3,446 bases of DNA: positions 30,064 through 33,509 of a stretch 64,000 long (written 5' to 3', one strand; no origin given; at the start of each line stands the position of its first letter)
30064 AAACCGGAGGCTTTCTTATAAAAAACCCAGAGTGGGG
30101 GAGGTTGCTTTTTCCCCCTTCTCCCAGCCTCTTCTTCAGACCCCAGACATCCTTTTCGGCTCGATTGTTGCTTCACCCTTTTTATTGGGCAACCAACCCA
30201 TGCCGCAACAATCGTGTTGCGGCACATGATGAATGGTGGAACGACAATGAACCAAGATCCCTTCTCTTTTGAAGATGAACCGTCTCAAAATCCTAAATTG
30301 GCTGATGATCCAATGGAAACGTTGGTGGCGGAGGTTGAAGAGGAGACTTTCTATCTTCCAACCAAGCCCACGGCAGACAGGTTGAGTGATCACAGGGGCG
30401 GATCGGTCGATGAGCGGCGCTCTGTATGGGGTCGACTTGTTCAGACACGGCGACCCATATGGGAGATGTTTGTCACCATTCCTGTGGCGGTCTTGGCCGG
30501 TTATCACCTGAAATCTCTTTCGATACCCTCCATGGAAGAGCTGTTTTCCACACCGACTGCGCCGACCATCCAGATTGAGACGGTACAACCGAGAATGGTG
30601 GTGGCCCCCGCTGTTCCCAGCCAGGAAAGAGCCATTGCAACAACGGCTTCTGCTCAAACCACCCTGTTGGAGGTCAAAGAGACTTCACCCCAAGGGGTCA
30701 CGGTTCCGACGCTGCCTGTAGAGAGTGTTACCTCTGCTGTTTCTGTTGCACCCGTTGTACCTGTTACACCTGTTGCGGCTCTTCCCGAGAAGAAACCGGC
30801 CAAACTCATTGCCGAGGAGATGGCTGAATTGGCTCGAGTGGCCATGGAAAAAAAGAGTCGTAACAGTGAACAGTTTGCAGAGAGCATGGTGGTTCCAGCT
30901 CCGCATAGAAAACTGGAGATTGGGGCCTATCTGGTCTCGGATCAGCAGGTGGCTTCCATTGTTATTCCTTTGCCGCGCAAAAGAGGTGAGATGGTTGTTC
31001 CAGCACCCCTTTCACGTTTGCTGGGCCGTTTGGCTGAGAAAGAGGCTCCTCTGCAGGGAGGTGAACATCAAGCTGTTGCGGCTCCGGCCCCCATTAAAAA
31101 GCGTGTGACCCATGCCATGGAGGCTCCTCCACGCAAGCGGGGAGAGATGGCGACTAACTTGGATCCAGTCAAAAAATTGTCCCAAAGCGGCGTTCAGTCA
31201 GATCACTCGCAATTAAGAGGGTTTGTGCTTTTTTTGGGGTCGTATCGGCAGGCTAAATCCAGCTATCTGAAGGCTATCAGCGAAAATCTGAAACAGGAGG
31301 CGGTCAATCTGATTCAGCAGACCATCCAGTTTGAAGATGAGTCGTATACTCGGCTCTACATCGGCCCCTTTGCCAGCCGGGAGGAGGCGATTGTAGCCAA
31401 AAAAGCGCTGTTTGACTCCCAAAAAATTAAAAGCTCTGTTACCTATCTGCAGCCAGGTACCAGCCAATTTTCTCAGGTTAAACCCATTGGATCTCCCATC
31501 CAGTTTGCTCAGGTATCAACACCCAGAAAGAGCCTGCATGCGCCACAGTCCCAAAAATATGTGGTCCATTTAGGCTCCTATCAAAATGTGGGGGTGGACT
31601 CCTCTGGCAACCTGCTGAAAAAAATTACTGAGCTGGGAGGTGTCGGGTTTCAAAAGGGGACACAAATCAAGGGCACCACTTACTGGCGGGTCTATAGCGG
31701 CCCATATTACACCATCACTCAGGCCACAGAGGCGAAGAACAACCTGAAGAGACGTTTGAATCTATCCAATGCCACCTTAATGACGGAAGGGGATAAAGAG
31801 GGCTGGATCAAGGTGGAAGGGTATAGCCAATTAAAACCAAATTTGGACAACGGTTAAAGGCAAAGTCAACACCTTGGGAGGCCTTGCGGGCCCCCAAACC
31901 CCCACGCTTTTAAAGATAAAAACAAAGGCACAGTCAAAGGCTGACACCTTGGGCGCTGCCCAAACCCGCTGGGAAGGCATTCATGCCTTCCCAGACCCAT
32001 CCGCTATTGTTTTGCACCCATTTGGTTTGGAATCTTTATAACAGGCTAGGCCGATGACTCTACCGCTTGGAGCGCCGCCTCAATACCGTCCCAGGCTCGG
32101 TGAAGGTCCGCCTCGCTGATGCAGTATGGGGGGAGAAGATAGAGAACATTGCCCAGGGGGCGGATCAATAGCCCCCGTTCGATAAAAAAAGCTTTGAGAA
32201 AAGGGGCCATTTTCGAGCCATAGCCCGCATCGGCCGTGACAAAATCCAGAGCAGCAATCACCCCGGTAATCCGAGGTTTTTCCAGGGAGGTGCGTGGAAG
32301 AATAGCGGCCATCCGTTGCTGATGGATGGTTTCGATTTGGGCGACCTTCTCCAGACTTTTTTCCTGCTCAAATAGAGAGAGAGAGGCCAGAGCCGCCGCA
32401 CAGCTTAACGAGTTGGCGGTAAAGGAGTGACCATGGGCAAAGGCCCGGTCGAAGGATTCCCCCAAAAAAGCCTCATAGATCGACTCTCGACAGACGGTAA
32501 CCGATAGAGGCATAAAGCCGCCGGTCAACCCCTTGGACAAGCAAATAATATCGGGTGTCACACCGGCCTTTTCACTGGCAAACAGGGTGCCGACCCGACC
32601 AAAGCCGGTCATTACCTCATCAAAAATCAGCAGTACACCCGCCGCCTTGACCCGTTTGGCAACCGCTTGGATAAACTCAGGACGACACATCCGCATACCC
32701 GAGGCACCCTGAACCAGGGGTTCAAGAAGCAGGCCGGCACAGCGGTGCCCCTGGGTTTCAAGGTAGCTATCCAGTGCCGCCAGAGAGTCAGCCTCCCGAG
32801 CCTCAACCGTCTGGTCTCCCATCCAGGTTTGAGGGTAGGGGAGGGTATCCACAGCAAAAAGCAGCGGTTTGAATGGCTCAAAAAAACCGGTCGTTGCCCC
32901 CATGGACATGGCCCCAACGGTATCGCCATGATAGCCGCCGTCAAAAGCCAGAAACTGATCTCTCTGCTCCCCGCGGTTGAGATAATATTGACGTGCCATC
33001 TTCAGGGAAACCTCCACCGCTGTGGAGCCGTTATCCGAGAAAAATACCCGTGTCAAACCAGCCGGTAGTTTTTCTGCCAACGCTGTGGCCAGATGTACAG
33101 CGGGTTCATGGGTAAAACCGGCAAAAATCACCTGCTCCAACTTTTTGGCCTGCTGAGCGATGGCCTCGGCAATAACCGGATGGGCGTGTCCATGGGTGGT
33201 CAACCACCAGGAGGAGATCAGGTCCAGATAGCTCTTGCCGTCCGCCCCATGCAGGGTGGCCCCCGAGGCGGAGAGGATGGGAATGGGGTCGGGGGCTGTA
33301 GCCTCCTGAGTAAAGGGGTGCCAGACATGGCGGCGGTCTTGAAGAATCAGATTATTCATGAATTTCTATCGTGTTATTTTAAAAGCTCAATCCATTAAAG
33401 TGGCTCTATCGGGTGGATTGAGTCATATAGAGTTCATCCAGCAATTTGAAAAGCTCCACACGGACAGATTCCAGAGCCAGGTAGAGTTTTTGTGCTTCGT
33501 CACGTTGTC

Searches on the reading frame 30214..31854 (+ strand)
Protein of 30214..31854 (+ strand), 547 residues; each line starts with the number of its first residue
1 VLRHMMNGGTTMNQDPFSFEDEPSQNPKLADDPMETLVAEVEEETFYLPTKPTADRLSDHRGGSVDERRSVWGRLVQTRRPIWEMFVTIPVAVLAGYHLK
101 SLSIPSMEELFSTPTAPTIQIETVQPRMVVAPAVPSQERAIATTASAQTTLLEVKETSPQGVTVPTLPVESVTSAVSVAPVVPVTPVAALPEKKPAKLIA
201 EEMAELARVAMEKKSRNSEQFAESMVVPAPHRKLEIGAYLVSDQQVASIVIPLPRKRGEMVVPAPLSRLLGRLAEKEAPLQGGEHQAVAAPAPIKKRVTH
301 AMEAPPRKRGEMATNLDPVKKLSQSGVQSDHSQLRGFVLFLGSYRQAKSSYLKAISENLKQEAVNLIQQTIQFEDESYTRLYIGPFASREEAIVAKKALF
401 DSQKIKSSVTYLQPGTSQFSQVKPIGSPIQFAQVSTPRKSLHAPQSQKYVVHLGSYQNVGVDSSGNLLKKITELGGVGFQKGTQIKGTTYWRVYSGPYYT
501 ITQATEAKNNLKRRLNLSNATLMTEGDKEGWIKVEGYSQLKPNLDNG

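Call 84: find_homologous_proteins(query=window:30214-31854:+, max_evalue=1e-10)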
Query window:30214-31854:+ (547 aa): 8 proteins with E <= 1e-10 among 8000 candidates.
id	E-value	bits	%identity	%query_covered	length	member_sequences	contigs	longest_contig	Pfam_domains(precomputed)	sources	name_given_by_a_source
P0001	0.0e+0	1169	100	98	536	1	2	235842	PF05036.19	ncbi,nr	ncbi:MAG: SPOR domain-containing protein [Magnetococcales bacterium]|nr:SPOR domain-containing prote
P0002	1.7e-68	250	41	70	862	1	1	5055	PF05036.19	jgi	jgi:hypothetical protein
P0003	9.5e-68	247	44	53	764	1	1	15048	PF05036.19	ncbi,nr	ncbi:MAG: SPOR domain-containing protein [Magnetococcales bacterium]|nr:SPOR domain-containing prote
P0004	6.3e-61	225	48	43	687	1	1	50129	PF05036.19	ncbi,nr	ncbi:MAG: SPOR domain-containing protein [Magnetococcales bacterium]|nr:SPOR domain-containing prote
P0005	1.0e-60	224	46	44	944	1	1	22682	PF05036.19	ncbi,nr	ncbi:MAG: SPOR domain-containing protein [Magnetococcales bacterium]|nr:SPOR domain-containing prote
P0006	6.7e-59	218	44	47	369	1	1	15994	PF05036.19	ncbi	-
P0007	7.6e-54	201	32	85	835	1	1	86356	PF05036.19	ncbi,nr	ncbi:MAG: SPOR domain-containing protein [Magnetococcales bacterium]|nr:SPOR domain-containing prote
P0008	1.9e-49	187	41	46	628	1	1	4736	PF05036.19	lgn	-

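Call 86: find_encoding_contigs(protein=P0001, flank=10000, max_places=5)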
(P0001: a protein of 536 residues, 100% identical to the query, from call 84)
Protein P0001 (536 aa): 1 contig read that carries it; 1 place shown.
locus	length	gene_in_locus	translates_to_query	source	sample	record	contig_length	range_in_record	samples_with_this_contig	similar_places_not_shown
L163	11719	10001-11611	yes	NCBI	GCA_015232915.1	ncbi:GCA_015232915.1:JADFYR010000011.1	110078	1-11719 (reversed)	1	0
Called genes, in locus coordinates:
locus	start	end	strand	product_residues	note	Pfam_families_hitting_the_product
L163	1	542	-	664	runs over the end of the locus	PF00456:Transketolase_N, PF02779:Transket_pyr, PF02780:Transketolase_C, PF22613:Transketolase_C_1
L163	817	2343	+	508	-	PF01467:CTP_transf_like, PF00294:PfkB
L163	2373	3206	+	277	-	PF17131:TP_0789-like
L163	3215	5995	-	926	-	PF03176:MMPL, PF02355:SecD_SecF_C (faint), PF00873:ACR_tran (faint), PF02460:Patched, PF12349:Sterol-sensing, PF03176:MMPL, PF12349:Sterol-sensing (weak), PF00027:cNMP_binding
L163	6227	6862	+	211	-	PF04403:PqiA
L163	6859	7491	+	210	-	PF04403:PqiA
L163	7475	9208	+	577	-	PF02470:MlaD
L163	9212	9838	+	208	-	PF03886:ABC_trans_aux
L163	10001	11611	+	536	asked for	PF05036:SPOR (faint)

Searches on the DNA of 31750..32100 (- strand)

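Call 43: search_rna_families(source=window, start=31750, end=32100, threshold=evalue, max_evalue=10)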
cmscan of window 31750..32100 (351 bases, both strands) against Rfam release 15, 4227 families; matches with E-value up to 10: 1.
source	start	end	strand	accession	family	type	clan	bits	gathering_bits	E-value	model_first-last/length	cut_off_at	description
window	31780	31845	+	RF01137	sR21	Gene; snRNA; snoRNA; CD-box;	-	14.6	45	4.3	1-67/67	no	Small nucleolar RNA sR21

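Call 79: search_dna_similar(query=window:31821-32040:-, collection=plasmids, mode=distant, max_evalue=1, max_rows=40, rows=spread)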
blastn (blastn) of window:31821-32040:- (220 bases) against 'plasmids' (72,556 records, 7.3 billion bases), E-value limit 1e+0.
Records with a match: 32; places in all: 52; records where one place covers at least 80% of the query: 0.
Best place of each record, by identity: >=99% 3; 95-99% 1; 90-95% 17; 80-90% 10; 60-80% 1.
By first word of the organism name: Bacillus 22; Acidovorax 3; Alicycliphilus 1; Pandoraea 1; Comamonas 1; [Acidovorax] 1; Cupriavidus 1; Pseudomonas 1; Diaphorobacter 1.
By predicted mobility (MOB-suite, as given by PLSDB): mobilizable 18; conjugative 9; non-mobilizable 5.
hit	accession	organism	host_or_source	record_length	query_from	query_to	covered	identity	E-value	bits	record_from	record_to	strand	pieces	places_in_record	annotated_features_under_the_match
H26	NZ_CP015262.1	Bacillus wiedmannii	Caenorhabditis elegans,whole organism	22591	41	95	25%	76.4%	2e-1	44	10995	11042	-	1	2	none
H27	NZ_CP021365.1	Acidovorax carolinensis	-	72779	139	174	16%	89.2%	2e-1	43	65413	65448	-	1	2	none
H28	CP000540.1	Acidovorax sp. JS42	-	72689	139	174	16%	89.2%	2e-1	43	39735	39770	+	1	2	none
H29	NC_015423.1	Alicycliphilus denitrificans K601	anaerobic sewer sludge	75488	139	174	16%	89.2%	2e-1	43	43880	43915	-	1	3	none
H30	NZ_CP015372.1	Pandoraea pnomenusa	mixed culture,bioreactor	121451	139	174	16%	89.2%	2e-1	43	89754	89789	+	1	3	none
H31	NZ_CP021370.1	Acidovorax carolinensis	-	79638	139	174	16%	89.2%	2e-1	43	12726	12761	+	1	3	none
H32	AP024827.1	Comamonas testosteroni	-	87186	139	174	16%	89.2%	2e-1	43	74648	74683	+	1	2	none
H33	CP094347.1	[Acidovorax] ebreus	cell culture,soil in South China ...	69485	139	174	16%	89.2%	2e-1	43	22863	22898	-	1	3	none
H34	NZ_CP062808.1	Cupriavidus basilensis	Cell culture,Sediment of a freshwater ...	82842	139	174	16%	89.2%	2e-1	43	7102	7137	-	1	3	none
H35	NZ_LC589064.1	Pseudomonas aeruginosa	-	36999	139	174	16%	89.2%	2e-1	43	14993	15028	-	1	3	none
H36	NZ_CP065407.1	Diaphorobacter sp. JS3051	whole organism,soil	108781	139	174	16%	89.2%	2e-1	43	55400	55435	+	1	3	none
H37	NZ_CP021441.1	Bacillus thuringiensis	soil sample,soil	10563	68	97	14%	93.3%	1e-2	46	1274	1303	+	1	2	none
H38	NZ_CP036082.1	Bacillus mycoides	cell culture,soil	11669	68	97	14%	93.3%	1e-2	46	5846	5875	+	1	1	none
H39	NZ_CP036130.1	Bacillus mycoides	cell culture,soil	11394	68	97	14%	93.3%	1e-2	46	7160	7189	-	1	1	none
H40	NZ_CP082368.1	Bacillus badius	bacterial cell,soil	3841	68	95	13%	96.4%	1e-2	47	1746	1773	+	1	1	none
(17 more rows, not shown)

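Call 80: get_annotated_region(hit=H28, flank=1500)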
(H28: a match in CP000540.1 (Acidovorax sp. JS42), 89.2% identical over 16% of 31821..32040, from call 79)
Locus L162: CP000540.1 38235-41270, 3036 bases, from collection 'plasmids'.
description: Acidovorax sp. JS42 plasmid pAOVO01, complete sequence
organism: Acidovorax sp. JS42 (NCBI taxid 232721)
taxonomy: Bacteria; Pseudomonadota; Betaproteobacteria; Burkholderiales; Comamonadaceae; Acidovorax; Acidovorax sp. JS42
host: -; source: -; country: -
typing (MOB-suite, as given by PLSDB): conjugative; replicon rep_cluster_1864; relaxase MOBF; mating-pair formation MPF_F
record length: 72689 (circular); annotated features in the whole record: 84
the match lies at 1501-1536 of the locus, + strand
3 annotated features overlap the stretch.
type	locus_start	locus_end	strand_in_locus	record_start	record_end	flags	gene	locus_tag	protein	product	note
CDS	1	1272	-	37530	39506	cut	-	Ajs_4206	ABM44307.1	Methyltransferase type 11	-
CDS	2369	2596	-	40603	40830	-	-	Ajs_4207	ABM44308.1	hypothetical protein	-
CDS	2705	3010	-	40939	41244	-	-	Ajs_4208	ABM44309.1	conserved hypothetical protein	-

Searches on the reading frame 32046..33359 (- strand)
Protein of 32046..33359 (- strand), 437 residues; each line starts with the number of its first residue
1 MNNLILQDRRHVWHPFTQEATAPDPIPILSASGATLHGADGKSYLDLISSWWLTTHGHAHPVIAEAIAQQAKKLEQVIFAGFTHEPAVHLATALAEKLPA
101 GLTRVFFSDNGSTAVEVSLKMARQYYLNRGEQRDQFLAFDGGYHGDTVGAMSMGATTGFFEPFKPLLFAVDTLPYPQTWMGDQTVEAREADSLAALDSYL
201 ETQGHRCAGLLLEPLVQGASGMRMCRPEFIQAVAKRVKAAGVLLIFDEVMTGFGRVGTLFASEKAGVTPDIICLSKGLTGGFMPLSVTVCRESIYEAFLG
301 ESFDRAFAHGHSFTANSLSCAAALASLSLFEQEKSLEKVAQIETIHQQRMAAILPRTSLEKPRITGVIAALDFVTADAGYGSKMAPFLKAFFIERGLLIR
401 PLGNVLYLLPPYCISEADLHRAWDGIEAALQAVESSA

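Call 25: find_encoding_contigs(protein=window:32046-33359:-, flank=10000, max_places=10)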
Protein window:32046-33359:- (437 aa): 1 contig read that carries it; 1 place shown.
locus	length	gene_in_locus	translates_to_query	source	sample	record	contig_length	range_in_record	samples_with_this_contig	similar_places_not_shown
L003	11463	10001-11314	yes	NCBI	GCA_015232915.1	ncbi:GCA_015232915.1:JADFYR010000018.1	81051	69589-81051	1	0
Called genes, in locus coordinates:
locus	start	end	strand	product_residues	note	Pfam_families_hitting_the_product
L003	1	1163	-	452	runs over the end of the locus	PF18073:Zn_ribbon_LapB (weak), PF03796:DnaB_C (faint), PF06745:ATPase, PF13481:AAA_25, PF23442:DUF7125 (weak), PF13401:AAA_22 (faint), PF13541:ChlI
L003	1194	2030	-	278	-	PF13489:Methyltransf_23, PF07021:MetW, PF13649:Methyltransf_25, PF13847:Methyltransf_31, PF08241:Methyltransf_11, PF08242:Methyltransf_12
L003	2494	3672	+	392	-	PF00155:Aminotran_1_2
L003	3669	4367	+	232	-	PF12697:Abhydrolase_6 (weak)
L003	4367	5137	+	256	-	PF01135:PCMT (weak), PF01209:Ubie_methyltran (weak), PF13489:Methyltransf_23, PF05175:MTS (weak), PF08241:Methyltransf_11, PF08242:Methyltransf_12, PF13649:Methyltransf_25, PF13847:Methyltransf_31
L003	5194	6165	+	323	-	PF04055:Radical_SAM, PF06968:BATS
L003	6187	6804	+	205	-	-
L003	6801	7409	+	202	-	PF13500:AAA_26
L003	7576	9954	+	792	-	PF08269:dCache_2, PF17200:sCache_2, PF00672:HAMP, PF00015:MCPsignal, PF13682:CZB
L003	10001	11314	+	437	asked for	PF00202:Aminotran_3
